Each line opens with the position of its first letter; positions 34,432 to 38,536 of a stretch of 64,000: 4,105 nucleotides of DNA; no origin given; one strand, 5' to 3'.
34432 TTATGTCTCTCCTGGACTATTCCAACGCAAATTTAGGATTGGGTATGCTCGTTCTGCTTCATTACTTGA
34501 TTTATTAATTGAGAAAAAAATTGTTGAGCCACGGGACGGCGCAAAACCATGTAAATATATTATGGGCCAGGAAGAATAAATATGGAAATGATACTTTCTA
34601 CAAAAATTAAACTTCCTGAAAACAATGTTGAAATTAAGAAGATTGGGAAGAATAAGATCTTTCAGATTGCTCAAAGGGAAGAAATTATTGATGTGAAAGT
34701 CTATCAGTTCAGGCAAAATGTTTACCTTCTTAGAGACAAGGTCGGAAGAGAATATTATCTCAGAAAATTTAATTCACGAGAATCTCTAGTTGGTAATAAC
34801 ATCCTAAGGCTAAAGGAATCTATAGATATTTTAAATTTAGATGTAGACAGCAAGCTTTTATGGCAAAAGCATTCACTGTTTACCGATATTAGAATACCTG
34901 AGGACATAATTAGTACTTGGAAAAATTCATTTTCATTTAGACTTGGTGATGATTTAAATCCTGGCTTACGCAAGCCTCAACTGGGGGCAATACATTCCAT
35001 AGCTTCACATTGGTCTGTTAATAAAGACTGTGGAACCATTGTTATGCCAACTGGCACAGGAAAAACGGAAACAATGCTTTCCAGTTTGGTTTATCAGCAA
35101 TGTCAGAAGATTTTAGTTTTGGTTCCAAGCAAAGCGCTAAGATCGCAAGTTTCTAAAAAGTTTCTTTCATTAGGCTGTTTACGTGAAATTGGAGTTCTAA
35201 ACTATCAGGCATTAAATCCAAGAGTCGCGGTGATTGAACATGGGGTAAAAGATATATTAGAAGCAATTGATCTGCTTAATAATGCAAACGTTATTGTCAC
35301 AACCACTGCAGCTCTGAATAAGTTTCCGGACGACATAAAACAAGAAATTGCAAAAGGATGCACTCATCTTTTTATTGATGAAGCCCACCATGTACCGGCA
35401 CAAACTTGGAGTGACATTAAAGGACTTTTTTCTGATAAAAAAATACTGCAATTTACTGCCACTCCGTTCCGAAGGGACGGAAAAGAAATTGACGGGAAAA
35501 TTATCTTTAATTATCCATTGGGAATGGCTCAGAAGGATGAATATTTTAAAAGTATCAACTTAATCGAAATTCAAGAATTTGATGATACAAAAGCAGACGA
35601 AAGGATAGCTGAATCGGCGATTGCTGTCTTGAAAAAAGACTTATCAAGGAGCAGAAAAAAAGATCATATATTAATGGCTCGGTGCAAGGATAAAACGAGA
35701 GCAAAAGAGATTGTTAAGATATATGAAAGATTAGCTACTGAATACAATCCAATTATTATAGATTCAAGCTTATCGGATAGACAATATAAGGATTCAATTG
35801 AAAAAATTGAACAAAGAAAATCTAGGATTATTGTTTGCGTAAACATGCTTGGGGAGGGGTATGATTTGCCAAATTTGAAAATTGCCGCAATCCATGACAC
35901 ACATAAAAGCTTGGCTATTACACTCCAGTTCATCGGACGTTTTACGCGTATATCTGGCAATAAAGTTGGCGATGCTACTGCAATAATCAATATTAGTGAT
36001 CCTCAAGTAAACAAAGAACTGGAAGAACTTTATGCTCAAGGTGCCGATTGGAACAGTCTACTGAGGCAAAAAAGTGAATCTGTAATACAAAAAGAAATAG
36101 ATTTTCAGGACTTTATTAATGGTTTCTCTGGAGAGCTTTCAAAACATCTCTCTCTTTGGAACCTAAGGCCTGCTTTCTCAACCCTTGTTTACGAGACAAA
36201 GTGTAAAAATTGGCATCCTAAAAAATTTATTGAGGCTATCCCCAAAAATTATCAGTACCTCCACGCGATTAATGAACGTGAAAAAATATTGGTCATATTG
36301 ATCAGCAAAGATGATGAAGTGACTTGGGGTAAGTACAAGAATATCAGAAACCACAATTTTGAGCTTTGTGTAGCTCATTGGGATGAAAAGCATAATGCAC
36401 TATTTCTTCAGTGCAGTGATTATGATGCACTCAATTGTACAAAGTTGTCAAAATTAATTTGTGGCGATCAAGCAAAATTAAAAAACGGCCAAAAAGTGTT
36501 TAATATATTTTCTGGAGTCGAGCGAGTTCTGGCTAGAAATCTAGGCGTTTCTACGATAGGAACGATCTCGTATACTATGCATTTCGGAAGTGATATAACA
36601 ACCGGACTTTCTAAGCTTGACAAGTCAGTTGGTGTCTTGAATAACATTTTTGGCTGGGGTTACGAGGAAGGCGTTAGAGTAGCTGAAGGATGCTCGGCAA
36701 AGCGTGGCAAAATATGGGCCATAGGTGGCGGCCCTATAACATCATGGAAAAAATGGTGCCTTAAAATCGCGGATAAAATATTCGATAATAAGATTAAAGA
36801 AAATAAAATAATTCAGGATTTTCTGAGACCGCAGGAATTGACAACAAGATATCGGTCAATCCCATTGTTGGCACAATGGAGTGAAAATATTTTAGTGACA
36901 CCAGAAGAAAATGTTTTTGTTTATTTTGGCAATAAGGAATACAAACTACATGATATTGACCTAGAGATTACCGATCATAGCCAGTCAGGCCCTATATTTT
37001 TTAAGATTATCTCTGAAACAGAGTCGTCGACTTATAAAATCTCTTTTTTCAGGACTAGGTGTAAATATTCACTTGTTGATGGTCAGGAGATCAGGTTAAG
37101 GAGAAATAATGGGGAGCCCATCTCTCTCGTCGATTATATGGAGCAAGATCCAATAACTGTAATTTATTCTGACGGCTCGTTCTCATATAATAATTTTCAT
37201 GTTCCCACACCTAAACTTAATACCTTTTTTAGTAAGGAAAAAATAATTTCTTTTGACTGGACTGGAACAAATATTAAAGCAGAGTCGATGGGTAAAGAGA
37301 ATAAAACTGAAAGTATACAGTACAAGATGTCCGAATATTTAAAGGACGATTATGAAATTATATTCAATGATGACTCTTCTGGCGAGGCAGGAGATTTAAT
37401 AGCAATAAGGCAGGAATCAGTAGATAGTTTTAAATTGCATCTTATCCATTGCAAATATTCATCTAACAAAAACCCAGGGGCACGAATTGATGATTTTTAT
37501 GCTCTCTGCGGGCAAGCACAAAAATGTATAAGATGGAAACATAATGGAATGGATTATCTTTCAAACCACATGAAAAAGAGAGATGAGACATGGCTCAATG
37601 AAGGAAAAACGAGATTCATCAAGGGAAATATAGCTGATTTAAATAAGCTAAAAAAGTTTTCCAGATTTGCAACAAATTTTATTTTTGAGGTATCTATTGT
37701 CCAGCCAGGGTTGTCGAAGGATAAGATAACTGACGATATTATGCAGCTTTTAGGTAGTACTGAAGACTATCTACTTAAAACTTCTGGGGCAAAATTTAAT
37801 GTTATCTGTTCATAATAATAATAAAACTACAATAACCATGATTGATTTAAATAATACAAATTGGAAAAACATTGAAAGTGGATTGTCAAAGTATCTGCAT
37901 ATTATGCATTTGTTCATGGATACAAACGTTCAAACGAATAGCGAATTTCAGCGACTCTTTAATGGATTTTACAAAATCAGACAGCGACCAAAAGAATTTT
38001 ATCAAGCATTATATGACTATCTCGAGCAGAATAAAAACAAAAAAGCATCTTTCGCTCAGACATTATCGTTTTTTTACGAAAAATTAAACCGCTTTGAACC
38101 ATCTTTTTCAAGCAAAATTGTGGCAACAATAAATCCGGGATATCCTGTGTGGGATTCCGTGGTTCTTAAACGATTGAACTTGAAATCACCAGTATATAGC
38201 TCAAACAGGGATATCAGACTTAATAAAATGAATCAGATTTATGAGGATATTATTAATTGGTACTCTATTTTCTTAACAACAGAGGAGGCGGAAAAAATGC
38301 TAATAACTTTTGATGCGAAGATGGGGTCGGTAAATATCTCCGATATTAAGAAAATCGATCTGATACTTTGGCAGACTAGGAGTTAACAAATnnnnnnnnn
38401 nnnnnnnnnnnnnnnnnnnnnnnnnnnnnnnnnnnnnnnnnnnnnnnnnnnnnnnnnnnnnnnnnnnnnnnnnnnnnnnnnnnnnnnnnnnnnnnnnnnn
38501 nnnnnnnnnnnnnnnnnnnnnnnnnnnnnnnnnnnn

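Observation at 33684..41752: Eight-gene same-strand operon of helicase, nuclease-like and DNA-binding proteins with no methyltransferase, directly after the RM operon: candidate undescribed defense or DNA-processing system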

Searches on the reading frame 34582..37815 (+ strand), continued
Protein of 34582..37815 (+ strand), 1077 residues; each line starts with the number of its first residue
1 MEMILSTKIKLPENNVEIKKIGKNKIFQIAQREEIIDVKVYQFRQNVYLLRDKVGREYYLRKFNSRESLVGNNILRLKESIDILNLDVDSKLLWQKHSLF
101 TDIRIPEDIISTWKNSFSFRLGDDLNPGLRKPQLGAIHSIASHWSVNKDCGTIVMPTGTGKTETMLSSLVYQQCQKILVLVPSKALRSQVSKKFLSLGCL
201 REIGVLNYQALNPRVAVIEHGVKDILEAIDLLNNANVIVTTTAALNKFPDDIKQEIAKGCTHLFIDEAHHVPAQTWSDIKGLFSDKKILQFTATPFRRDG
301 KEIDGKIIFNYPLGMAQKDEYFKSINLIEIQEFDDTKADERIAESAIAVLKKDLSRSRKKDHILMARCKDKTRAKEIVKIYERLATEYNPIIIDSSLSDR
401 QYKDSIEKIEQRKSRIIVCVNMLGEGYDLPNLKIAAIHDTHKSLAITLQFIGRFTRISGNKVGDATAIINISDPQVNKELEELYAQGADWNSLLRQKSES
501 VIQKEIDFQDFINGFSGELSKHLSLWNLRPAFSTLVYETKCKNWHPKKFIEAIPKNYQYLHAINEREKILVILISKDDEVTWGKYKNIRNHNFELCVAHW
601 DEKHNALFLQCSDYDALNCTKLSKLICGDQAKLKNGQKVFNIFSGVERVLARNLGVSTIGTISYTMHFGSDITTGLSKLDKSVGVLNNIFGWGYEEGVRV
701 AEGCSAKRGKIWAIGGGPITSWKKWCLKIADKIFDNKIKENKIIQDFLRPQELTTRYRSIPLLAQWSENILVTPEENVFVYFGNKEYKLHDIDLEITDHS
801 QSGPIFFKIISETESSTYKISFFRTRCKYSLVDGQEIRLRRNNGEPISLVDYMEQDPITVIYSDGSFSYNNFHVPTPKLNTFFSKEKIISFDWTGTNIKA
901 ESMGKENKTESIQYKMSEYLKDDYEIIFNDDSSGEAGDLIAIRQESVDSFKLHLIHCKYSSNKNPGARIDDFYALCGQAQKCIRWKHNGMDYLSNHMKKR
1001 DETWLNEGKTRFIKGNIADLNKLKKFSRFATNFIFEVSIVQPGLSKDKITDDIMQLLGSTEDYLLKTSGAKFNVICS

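Call 94: get_annotated_region(hit=H15, flank=6000)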
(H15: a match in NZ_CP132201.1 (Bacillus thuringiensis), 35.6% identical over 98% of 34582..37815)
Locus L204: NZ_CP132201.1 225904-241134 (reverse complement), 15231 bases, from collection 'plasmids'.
description: Bacillus thuringiensis strain L1 plasmid unnamed1, complete sequence
organism: Bacillus thuringiensis (NCBI taxid 1428)
taxonomy: Bacteria; Bacillota; Bacilli; Bacillales; Bacillaceae; Bacillus; Bacillus thuringiensis
host: -; source: Coprinus comatus,whole organism; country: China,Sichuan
typing (MOB-suite, as given by PLSDB): non-mobilizable; replicon rep_cluster_1912
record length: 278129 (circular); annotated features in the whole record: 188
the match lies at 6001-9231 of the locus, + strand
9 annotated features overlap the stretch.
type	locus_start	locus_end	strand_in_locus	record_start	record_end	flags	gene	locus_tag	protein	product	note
CDS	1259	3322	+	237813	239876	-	-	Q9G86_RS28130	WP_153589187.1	AAA family ATPase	-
CDS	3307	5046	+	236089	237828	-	-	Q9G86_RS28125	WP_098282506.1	ATP-dependent helicase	-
CDS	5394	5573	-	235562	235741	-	-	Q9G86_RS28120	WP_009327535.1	helix-turn-helix domain-containing protein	-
CDS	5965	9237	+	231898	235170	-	-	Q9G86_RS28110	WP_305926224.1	DEAD/DEAH box helicase family protein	-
CDS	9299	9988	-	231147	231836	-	-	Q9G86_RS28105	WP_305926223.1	hypothetical protein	-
CDS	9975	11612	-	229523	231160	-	-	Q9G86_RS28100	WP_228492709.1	site-specific integrase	-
CDS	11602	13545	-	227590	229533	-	-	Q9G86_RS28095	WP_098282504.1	helix-turn-helix domain-containing protein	-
CDS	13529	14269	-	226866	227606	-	-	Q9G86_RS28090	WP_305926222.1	hypothetical protein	-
CDS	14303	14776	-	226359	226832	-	-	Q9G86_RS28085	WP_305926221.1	hypothetical protein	-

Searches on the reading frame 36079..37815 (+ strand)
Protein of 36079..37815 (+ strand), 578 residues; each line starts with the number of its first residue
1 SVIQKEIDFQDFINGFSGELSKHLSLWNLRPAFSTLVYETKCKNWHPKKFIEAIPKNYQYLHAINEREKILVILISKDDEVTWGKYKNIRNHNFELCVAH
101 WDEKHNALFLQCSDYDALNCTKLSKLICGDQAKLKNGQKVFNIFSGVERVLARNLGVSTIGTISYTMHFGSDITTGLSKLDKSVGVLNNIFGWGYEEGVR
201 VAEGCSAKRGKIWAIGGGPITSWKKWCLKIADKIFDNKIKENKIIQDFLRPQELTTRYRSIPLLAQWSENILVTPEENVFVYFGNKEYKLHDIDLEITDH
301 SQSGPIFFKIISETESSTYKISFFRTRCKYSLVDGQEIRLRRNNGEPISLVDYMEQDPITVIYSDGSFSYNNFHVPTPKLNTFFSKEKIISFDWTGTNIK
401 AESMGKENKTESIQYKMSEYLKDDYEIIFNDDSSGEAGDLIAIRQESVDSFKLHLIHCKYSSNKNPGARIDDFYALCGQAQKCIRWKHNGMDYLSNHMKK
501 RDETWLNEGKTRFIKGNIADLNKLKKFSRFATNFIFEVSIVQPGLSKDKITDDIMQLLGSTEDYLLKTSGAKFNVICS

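Call 57: predict_structure(alignment_id=A3)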
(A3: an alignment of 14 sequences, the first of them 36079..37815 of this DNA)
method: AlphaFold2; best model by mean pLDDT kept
length: 578 residues; sequences in the alignment: 14
mean_pLDDT: 85.4   pTM: 0.79
mean pLDDT of the five models: 85.4, 84.0, 83.5, 76.9, 73.0
residues with pLDDT >= 90: 286; 70-90: 219; 50-70: 48; < 50: 25
segments of 3 or more residues with pLDDT < 50: 157-174, 180-185
pLDDT, mean of each block of 10 residues (from residue 1): 84 92 85 92 93 91 95 87 63 88 95 88 95 90 81 51 35 47 57 79 86 86 93 87 61 86 87 88 95 92 92 95 89 97 93 89 86 77 84 88 90 95 96 90 93 94 69 89 87 93 92 95 92 92 80 90 88 92
secondary structure, 60 per line:
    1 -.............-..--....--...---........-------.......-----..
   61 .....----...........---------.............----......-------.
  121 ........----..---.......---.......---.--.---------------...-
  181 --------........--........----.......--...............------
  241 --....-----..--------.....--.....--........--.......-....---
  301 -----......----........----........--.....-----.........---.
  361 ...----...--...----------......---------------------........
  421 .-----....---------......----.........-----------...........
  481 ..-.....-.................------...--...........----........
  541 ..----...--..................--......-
elements in order: H2-14 H20-23 E32-39 H47-53 E59-65 E70-80 E90-102 E107-112 H120-128 H138-144 E148-154 E189-196 E199-206 E211-217 H220-234 H243-246 E262-266 H269-273 E279-283 E286-289 E294-297 E306-311 E316-323 E328-335 E338-342 H350-356 E360-363 E368-370 E373-375 E389-391 H413-421 E427-430 E440-445 E450-458 H470-482 H484-488 H490-506 E513-515 H518-528 E533-542 H552-569 E572-577

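Call 101: fold_search(model_id=the predicted structure, library=pdb)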
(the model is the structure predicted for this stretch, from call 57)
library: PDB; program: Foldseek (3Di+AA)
matches with E <= 10: 601; with E <= 0.001: 0
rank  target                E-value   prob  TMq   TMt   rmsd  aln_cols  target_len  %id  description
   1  4hxf                  2.1e-03  0.10  0.09  0.09  25.5       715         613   10  Acylaminoacyl peptidase in complex with Z-Gly-Gly-Phe-chloromethyl ketone (released 2013-05-08)
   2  9s6b_D                6.4e-03  0.08  0.11  0.11  23.9       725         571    7  Aeropyrum pernix acylaminoacyl peptidase co-crystallized with meropenem. (released 2025-10-22)
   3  3o4j_A                1.2e-02  0.05  0.09  0.09  24.0       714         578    7  Structure and Catalysis of Acylaminoacyl Peptidase (released 2010-11-17)
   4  3o4h_C                1.3e-02  0.05  0.09  0.09  24.1       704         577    8  Structure and Catalysis of Acylaminoacyl Peptidase (released 2010-11-17)
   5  3v8u_A                1.4e-02  0.09  0.10  0.11  21.4       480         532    4  The crystal structure of transferrin binding protein B (TbpB) from Neisseria meningitidis serogroup B (released 2012-02-15)
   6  4q1v_A                1.6e-02  0.05  0.09  0.08  24.9       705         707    9  Crystal structure of a putative dipeptidyl aminopeptidase IV (BACOVA_01349) from Bacteroides ovatus ATCC 8483 at 2.48  (released 2014-05-07)
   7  5uw5_D                1.7e-02  0.06  0.08  0.07  22.9       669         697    7  PCY1 H695A Variant in Complex with Follower Peptide (released 2017-05-31)
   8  8rfb                  1.9e-02  0.06  0.11  0.10  23.8       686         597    6  Cryo-EM structure of the R243C mutant of human Prolyl Endopeptidase-Like (PREPL) protein involved in Congenital myasthen (released 2024-09-04)
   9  6cw1_B                2.2e-02  0.06  0.09  0.11  19.2       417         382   10  Crystal structure of Neurexin-1 alpha ectodomain fragment, L2-L3 (released 2018-09-19)
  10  4re6_B                2.5e-02  0.04  0.10  0.10  24.3       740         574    8  Acylaminoacyl peptidase complexed with a chloromethylketone inhibitor (released 2015-01-28)
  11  6cw1_A                3.3e-02  0.06  0.09  0.12  20.0       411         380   11  Crystal structure of Neurexin-1 alpha ectodomain fragment, L2-L3 (released 2018-09-19)
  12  3ivm                  3.6e-02  0.05  0.10  0.09  22.9       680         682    6  apPEP_WT+PP closed state (released 2010-05-05)
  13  8cpz_A                3.6e-02  0.05  0.08  0.03  22.9       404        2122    9  Photorhabdus luminescens TcdA1 prepore-to-pore intermediate, K1179W mutant (released 2024-03-13)
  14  1ve6_A                3.9e-02  0.04  0.11  0.11  24.6       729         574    7  Crystal structure of an acylpeptide hydrolase/esterase from Aeropyrum pernix K1 (released 2004-11-02)
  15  9s6b_B                3.9e-02  0.03  0.09  0.09  24.2       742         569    6  Aeropyrum pernix acylaminoacyl peptidase co-crystallized with meropenem. (released 2025-10-22)
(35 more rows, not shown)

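Call 113: search_protein_representatives(alignment_id=A3)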
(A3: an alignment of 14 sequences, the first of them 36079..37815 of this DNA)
Query: 14 sequences, 580 profile positions. Proteins with E-value up to 0.001 (for the whole library): 1915; up to 1e-10: 1363; up to 1e-30: 648. The best 150 are listed.
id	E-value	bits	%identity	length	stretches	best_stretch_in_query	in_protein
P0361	4.8e-257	870.6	-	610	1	2-579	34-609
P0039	7.5e-254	860.0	-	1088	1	2-580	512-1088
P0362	8.2e-247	836.8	-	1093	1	2-580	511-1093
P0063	9.5e-235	797.0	-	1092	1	2-579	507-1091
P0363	1.3e-228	776.7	-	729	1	2-580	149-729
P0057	7.5e-220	747.8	-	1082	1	2-579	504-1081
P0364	3.5e-218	742.3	-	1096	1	2-579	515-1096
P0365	1.6e-211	720.2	-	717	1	1-579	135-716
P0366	1.2e-203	694.2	-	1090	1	1-579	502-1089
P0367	1.6e-202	690.6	-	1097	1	2-579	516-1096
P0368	9.0e-199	678.2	-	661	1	2-579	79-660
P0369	1.1e-197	674.6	-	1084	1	2-579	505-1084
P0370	2.5e-193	660.2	-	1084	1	1-580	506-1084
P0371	3.4e-192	656.5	-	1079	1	1-580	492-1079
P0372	3.2e-177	607.0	-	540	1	58-578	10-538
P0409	6.7e-123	427.7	-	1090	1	4-579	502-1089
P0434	7.7e-118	411.0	-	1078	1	25-579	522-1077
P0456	2.9e-111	389.3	-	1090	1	5-579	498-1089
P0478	2.6e-106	372.9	-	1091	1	23-579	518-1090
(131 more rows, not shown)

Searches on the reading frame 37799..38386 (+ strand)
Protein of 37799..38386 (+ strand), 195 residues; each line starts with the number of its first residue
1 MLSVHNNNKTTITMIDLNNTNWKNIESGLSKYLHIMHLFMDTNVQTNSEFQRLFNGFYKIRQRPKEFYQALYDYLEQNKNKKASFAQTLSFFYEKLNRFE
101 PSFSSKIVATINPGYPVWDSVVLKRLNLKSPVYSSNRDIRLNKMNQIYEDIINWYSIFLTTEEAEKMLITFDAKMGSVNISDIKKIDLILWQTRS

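Call 4: search_protein_families(library=pfam, proteins=[window:37799-38386:+], max_evalue=0.1)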
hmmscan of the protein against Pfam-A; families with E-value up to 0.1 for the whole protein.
window:37799-38386:+ (195 aa): 2 families
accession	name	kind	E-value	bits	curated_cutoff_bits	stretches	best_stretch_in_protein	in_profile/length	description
PF22037.2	PSD13_N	-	0.036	14.5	27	1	9-84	101-176/224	PSD13 N-terminal repeats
PF01935.23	DUF87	-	0.056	14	23.2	1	63-187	111-205/220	Helicase HerA, central domain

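Call 5: search_protein_families(library=padloc, proteins=[window:37799-38386:+], max_evalue=0.1)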
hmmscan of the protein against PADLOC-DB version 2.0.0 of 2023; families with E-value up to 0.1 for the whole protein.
window:37799-38386:+ (195 aa): 0 families

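Call 6: search_protein_families(library=ncbifam, proteins=[window:37799-38386:+], max_evalue=0.1)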
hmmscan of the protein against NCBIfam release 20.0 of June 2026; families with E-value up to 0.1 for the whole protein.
window:37799-38386:+ (195 aa): 0 families

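Call 7: search_protein_families(library=phrogs, proteins=[window:37799-38386:+], max_evalue=0.01)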
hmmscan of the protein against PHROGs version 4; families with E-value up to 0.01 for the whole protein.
window:37799-38386:+ (195 aa): 0 families

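Call 103: search_solved_structures(query=window:37799-38386:+, max_evalue=1)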
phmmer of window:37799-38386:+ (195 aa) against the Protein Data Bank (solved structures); distinct sequences matched with E-value up to 1: 0.
